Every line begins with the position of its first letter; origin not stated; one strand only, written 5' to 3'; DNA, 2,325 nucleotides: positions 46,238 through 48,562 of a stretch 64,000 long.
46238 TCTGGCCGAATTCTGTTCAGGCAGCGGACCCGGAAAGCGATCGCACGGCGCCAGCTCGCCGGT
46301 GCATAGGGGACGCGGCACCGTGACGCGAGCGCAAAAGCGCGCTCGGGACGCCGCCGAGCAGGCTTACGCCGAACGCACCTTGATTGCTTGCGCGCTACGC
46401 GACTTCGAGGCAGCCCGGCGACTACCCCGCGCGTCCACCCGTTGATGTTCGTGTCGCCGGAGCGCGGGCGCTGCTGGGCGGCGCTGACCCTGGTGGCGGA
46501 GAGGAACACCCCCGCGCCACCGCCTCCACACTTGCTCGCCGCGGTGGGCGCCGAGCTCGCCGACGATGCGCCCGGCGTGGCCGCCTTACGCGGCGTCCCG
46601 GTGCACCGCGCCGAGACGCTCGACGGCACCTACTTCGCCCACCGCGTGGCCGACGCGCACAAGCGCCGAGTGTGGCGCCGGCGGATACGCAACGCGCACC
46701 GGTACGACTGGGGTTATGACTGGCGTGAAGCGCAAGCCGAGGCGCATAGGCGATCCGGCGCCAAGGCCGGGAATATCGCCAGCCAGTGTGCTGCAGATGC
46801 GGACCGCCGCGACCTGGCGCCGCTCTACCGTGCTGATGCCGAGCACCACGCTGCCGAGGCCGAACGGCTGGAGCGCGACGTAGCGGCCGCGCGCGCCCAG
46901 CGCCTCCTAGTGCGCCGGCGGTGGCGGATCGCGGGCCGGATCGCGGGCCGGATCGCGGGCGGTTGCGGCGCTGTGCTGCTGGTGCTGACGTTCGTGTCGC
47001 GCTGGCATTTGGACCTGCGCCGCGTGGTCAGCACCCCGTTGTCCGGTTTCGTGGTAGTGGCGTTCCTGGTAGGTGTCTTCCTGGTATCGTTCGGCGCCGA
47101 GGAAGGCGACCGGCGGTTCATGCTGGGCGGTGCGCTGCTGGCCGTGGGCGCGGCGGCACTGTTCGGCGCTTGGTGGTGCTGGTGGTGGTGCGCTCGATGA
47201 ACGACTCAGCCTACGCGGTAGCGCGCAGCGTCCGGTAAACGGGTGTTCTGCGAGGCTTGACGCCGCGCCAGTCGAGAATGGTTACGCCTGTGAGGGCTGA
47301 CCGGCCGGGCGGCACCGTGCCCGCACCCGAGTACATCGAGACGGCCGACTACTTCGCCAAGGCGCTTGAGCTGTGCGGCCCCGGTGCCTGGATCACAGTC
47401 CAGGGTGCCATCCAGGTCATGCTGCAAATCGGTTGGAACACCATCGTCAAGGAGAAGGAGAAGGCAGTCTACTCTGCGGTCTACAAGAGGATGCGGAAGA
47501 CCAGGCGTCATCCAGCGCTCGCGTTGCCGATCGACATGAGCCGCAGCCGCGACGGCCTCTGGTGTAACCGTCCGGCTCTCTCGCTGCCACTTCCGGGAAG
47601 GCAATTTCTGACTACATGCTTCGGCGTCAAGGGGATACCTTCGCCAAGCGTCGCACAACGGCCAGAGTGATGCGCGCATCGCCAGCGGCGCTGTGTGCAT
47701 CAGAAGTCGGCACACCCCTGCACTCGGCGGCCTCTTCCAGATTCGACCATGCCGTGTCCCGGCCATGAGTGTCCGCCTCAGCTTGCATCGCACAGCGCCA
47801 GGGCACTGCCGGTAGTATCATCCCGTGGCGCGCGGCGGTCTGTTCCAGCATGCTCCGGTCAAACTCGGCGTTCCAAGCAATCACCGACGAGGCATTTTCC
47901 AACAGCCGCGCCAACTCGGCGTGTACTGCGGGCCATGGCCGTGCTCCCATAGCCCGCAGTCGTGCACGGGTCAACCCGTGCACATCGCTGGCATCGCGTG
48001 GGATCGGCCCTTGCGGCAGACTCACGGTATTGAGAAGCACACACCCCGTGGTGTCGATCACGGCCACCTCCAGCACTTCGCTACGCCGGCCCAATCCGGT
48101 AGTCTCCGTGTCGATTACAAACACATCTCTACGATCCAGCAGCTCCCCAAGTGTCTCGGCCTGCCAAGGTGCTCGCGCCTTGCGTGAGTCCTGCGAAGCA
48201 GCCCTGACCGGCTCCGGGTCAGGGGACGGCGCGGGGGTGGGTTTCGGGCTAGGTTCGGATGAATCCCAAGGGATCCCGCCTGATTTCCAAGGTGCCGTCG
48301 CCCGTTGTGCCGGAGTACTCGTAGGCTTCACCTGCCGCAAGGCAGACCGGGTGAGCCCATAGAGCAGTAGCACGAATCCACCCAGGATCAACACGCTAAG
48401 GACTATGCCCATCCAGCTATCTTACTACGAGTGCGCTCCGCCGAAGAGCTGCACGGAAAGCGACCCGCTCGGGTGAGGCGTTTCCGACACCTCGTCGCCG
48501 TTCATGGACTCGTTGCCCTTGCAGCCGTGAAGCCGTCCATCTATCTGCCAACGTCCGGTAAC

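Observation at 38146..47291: A composite ~110-bp junction sequence (modules A, B, C) recurs at cassette boundaries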

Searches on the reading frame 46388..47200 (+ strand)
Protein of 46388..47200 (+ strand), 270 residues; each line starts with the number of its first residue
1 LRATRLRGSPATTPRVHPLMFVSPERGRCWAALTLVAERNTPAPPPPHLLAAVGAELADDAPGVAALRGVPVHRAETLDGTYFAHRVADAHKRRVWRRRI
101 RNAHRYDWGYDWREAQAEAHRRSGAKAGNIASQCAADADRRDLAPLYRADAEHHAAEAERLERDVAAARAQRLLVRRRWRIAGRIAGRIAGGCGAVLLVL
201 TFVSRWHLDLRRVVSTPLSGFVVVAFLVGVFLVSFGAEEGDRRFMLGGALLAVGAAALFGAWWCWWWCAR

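Call 9: search_protein_families(library=pfam, max_evalue=0.01, proteins=[window:46388-47200:+])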
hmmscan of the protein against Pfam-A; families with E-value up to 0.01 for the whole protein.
window:46388-47200:+ (270 aa): 1 family
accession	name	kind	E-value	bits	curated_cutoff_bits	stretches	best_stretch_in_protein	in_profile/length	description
PF06055.17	ExoD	-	0.0083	15.9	23.8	0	168-260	101-179/180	Exopolysaccharide synthesis, ExoD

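Call 23: search_protein_families(library=pfam, max_evalue=1, proteins=[window:46388-47197:+])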
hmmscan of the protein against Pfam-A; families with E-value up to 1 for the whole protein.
window:46388-47197:+ (270 aa): 3 families
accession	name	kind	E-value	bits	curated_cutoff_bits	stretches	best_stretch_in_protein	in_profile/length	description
PF06055.17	ExoD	-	0.0083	15.9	23.8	1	168-260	101-179/180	Exopolysaccharide synthesis, ExoD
PF13630.11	SdpI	-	0.014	15.9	28.2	1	178-232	21-67/71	SdpI/YfhL protein family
PF02656.20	DUF202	-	0.66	10.9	23.4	1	224-269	19-66/68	Domain of unknown function (DUF202)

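Call 24: search_protein_families(library=phrogs, max_evalue=0.01, proteins=[window:46388-47197:+])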
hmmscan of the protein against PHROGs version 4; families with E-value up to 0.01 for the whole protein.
window:46388-47197:+ (270 aa): 0 families

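Call 95: search_protein_families(library=padloc, max_evalue=0.01, proteins=[window:46388-47197:+])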
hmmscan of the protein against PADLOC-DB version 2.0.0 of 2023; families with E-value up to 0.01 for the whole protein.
window:46388-47197:+ (270 aa): 0 families

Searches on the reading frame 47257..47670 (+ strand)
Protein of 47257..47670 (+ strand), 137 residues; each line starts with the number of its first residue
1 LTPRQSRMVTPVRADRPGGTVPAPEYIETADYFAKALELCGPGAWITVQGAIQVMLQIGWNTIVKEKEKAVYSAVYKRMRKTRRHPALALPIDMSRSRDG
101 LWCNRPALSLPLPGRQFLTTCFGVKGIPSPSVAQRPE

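Call 9: search_protein_families(library=pfam, max_evalue=0.01, proteins=[window:47257-47670:+])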
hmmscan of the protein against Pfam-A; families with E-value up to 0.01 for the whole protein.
window:47257-47670:+ (137 aa): 0 families

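Call 23: search_protein_families(library=pfam, max_evalue=1, proteins=[window:47257-47667:+])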
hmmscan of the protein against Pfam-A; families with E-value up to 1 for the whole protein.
window:47257-47667:+ (137 aa): 0 families

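Call 24: search_protein_families(library=phrogs, max_evalue=0.01, proteins=[window:47257-47667:+])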
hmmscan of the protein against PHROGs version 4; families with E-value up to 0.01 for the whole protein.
window:47257-47667:+ (137 aa): 0 families

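Call 76: find_homologous_proteins(query=window:47290-47667:+, max_evalue=0.001)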
Query window:47290-47667:+ (126 aa): 10 proteins with E <= 0.001 among 30 candidates.
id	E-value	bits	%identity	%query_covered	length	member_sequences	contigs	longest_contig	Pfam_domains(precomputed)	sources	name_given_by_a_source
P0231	2.2e-50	188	89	75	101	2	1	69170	-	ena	-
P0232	1.1e-41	160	80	71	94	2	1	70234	-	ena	-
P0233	3.0e-39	152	76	75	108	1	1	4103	-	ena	-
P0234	7.4e-39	151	81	72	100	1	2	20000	-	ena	-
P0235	1.4e-38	150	76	75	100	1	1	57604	-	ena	-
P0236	2.8e-33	133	67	73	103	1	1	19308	-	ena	-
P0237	1.6e-26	111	68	63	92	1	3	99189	-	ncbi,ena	-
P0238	1.0e-24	105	82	48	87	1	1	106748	-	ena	-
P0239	6.0e-16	77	68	47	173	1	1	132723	-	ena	-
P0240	3.3e-11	61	64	44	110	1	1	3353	-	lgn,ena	-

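Call 85: predict_structure(alignment_id=A3)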
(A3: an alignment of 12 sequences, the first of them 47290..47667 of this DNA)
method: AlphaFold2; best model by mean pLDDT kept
length: 126 residues; sequences in the alignment: 12
mean_pLDDT: 62.0   pTM: 0.48
mean pLDDT of the five models: 62.0, 59.1, 51.0, 49.2, 46.8
residues with pLDDT >= 90: 0; 70-90: 51; 50-70: 35; < 50: 40
segments of 3 or more residues with pLDDT < 50: 1-4, 6-14, 97-119
pLDDT, mean of each block of 10 residues (from residue 1): 41 60 77 77 78 68 75 64 70 58 42 44 48
secondary structure, 60 per line:
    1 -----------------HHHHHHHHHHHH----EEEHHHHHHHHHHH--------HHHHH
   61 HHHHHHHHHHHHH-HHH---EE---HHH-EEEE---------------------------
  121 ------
elements in order: H18-29 E34-36 H37-47 H56-73 E90-93

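Call 87: fold_search(model_id=the predicted structure, library=pdb)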
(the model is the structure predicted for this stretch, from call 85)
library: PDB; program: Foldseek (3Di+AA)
matches with E <= 10: 206; with E <= 0.001: 0
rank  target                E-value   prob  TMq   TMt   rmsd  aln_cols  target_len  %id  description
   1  5zux_MODEL_1_A        1.6e-01  0.87  0.39  0.51  12.7        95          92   10  Solution Structure of the DNA complex of the C-terminal Domain of Rok (released 2018-10-17)
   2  5zuz_MODEL_1_A        4.7e-01  0.35  0.37  0.43  10.8       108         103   10  Solution Structure of the DNA-Binding Domain of Rok (released 2018-10-17)
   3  5thy_A                5.7e-01  0.20  0.28  0.11   9.2        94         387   12  Crystal structure of SeMet-Substituted CurJ carbon methyltransferase (released 2016-10-19)
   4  5ocn_F                6.1e-01  0.85  0.45  0.63   2.8        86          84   15  Crystal structure of the forkhead domain of human FOXN1 (released 2017-08-02)
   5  1qbj_C                6.5e-01  0.66  0.37  0.63   3.2        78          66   17  CRYSTAL STRUCTURE OF THE ZALPHA Z-DNA COMPLEX (released 1999-07-02)
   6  6abt_A                6.5e-01  0.35  0.35  0.43   4.7        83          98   17  Crystal structure of transcription factor from Listeria monocytogenes (released 2019-06-05)
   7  9gm7_C                7.9e-01  0.44  0.39  0.13   3.9        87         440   11  MukBEF in a nucleotide-bound state with open neck gate (monomer) (released 2025-03-26)
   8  9gm9_D                7.9e-01  0.38  0.39  0.18  10.5       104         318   10  MukBEF in a DNA capture state (released 2025-03-26)
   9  9gm7_D                7.9e-01  0.30  0.36  0.19   4.3        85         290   14  MukBEF in a nucleotide-bound state with open neck gate (monomer) (released 2025-03-26)
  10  3co6_C                7.9e-01  0.21  0.28  0.37   6.8        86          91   15  Crystal Structure of FoxO1 DBD Bound to DBE1 DNA (released 2008-09-16)
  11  9d2l_D                9.5e-01  0.33  0.41  0.50   6.3       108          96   14  FoxP3 multimers bridge four T2G repeat DNAs (released 2025-10-29)
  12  2k86_MODEL_1_A        1.1e+00  0.28  0.38  0.44   8.8       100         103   13  Solution Structure of FOXO3a Forkhead domain (released 2008-10-14)
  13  3coa_C                1.1e+00  0.14  0.26  0.36   9.7        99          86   15  Crystal Structure of FoxO1 DBD Bound to IRE DNA (released 2008-09-16)
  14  6nce_A                1.2e+00  0.47  0.39  0.52   5.1        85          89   16  Crystal structure of the human FOXN3 DNA binding domain in complex with a forkhead DNA sequence (released 2019-02-27)
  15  1vtn_C                1.2e+00  0.35  0.38  0.45   7.5       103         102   11  CO-CRYSTAL STRUCTURE OF THE HNF-3/FORK HEAD DNA-RECOGNITION MOTIF RESEMBLES HISTONE H5 (released 2011-07-13)
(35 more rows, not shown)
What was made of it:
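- Y looks like a winged-helix DNA-binding protein (calls 85, 87).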

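Call 95: search_protein_families(library=padloc, max_evalue=0.01, proteins=[window:47290-47667:+])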
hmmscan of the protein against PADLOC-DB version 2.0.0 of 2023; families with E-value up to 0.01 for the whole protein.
window:47290-47667:+ (126 aa): 0 families

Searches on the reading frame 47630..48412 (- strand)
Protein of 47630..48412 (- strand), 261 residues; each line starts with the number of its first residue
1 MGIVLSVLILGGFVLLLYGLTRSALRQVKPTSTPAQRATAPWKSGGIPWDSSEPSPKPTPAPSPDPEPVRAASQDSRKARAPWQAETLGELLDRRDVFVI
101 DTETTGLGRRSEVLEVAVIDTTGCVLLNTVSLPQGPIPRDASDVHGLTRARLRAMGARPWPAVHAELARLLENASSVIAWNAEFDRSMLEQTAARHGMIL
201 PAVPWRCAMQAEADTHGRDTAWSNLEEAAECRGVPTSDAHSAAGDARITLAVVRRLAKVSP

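Call 23: search_protein_families(library=pfam, max_evalue=1, proteins=[window:47630-48412:-])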
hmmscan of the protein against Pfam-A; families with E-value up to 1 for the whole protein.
window:47630-48412:- (261 aa): 3 families
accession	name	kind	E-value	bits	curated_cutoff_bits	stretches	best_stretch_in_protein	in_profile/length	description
PF00929.31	RNase_T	-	2.2e-09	38.5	24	1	99-252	2-163/164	Exonuclease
PF16473.11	Rv2179c-like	-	8.4e-05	22.8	27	1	151-254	71-174/177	3'-5' exoribonuclease Rv2179c-like domain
PF01612.26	DNA_pol_A_exo1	-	0.00043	20.6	23.6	1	85-196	10-95/173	3'-5' exonuclease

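Call 24: search_protein_families(library=phrogs, max_evalue=0.01, proteins=[window:47630-48412:-])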
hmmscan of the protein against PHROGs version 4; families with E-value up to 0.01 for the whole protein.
window:47630-48412:- (261 aa): 3 families
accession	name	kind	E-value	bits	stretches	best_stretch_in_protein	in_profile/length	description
phrog_192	-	DNA, RNA and nucleotide metabolism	1.4e-36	127.7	1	94-258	105-272/397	DNA polymerase exonuclease subunit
phrog_17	-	DNA, RNA and nucleotide metabolism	3.2e-06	26.4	1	91-211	666-763/1445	DNA polymerase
phrog_403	-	DNA, RNA and nucleotide metabolism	0.0021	18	1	166-201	133-169/321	DNA polymerase exonuclease subunit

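Call 29: list_cluster_members(proteins=[window:47630-48412:-, window:40034-40915:-, window:43182-44972:-, window:36144-36908:+, window:37627-37962:+, window:47257-47667:+, window:46388-47197:+, window:40929-41324:-, window:45212-45781:-, window:49108-50031:+])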
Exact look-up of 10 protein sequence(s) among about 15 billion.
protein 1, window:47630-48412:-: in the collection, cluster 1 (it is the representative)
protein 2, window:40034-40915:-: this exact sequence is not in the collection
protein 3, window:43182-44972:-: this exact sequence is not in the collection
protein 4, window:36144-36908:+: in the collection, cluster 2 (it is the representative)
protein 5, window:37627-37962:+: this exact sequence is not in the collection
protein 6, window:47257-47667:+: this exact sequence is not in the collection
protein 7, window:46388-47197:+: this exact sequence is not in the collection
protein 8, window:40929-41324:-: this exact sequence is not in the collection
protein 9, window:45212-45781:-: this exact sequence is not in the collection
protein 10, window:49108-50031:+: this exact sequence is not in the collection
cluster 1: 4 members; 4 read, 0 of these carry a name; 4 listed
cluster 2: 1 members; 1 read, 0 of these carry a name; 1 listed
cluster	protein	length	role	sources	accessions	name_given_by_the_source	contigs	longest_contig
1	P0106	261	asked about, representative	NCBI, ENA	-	-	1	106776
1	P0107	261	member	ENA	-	-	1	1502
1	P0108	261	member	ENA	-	-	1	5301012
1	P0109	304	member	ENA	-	-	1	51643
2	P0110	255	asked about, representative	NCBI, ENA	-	-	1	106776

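Call 30: find_encoding_contigs(protein=P0106, flank=10000, max_places=5)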
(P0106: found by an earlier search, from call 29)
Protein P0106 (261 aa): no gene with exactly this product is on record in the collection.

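Call 31: find_encoding_contigs(protein=P0108, flank=10000, max_places=5)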
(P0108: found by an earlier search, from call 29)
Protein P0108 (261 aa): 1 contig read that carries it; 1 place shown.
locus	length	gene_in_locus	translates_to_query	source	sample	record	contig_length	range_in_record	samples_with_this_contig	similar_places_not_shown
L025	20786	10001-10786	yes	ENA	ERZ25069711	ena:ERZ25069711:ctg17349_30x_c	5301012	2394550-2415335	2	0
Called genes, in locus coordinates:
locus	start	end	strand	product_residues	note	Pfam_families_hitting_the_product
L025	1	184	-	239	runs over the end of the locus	PF03446:NAD_binding_2 (faint), PF03807:F420_oxidored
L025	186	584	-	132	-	PF11969:DcpS_C (weak), PF01230:HIT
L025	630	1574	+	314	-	-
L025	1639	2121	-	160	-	PF01638:HxlR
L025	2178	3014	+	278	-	PF00005:ABC_tran, PF13304:AAA_21 (faint)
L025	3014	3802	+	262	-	PF00528:BPD_transp_1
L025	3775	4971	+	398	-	PF09084:NMT1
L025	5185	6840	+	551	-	PF00133:tRNA-synt_1, PF01406:tRNA-synt_1e (faint), PF09334:tRNA-synt_1g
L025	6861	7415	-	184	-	PF08002:DUF1697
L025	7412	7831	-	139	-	PF03819:MazG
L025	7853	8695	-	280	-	PF22435:MRM3-like_sub_bind, PF00588:SpoU_methylase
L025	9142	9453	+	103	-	PF01909:NTP_transf_2, PF18765:Polbeta (weak)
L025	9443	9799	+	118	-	PF01934:HepT-like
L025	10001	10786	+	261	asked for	PF00929:RNase_T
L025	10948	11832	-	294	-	PF03446:NAD_binding_2, PF09130:DUF1932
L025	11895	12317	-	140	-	PF00472:RF-1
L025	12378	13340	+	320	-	PF00005:ABC_tran, PF13304:AAA_21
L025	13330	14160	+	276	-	PF01061:ABC2_membrane, PF12698:ABC2_membrane_3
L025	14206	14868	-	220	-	PF00300:His_Phos_1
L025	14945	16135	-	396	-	PF02417:Chromate_transp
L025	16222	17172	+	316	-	PF13277:YmdB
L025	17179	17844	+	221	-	PF06835:LptC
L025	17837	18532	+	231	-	PF03968:LptD_N (faint)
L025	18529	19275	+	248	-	PF00005:ABC_tran, PF13304:AAA_21 (faint)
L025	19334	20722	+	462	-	PF00309:Sigma54_AID, PF04963:Sigma54_CBD, PF04552:Sigma54_DBD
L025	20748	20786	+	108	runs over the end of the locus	PF02482:Ribosomal_S30AE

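Call 32: find_encoding_contigs(protein=P0109, flank=10000, max_places=5)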
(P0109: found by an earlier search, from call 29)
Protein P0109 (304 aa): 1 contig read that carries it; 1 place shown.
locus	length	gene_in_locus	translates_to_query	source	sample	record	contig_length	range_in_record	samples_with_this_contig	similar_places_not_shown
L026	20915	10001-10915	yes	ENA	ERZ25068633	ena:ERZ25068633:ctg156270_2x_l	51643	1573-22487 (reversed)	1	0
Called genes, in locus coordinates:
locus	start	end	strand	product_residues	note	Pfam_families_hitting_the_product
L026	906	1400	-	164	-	-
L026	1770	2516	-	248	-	-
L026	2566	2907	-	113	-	-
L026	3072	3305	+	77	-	-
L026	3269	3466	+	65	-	-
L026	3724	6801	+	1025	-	-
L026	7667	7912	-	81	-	-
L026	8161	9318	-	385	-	PF05598:DUF772, PF01609:DDE_Tnp_1, PF13751:DDE_Tnp_1_6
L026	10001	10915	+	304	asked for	PF00929:RNase_T (faint)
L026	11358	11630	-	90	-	-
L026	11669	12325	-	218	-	-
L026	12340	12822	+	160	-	-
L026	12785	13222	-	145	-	-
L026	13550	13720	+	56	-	-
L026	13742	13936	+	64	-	-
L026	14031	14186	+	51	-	-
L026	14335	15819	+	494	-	PF05345:He_PIG (weak)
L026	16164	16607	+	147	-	-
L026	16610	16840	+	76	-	-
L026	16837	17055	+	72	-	-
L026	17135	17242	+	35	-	-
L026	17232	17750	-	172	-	-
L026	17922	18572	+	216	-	-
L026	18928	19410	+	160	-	-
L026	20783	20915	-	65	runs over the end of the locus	-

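Call 95: search_protein_families(library=padloc, max_evalue=0.01, proteins=[window:47630-48412:-])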
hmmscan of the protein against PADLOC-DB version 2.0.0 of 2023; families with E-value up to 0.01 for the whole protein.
window:47630-48412:- (261 aa): 4 families
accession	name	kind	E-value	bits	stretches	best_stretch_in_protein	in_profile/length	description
PDLC01247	DEDDh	-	4.2e-24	83.8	1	99-253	2-138/139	"CAS-I,CAS-II,CAS-III,CAS-IV,CAS-V,CAS-VI; associated"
PDLC05027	PDC-S48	-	1.2e-18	65.4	1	98-258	7-168/411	-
PDLC05028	PDC-S48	-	8.9e-13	45.6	1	99-261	22-184/512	-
PDLC00599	ZorA1|ZorA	-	0.0025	14.6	1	149-212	47-108/631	MotA/ExbB/TolQ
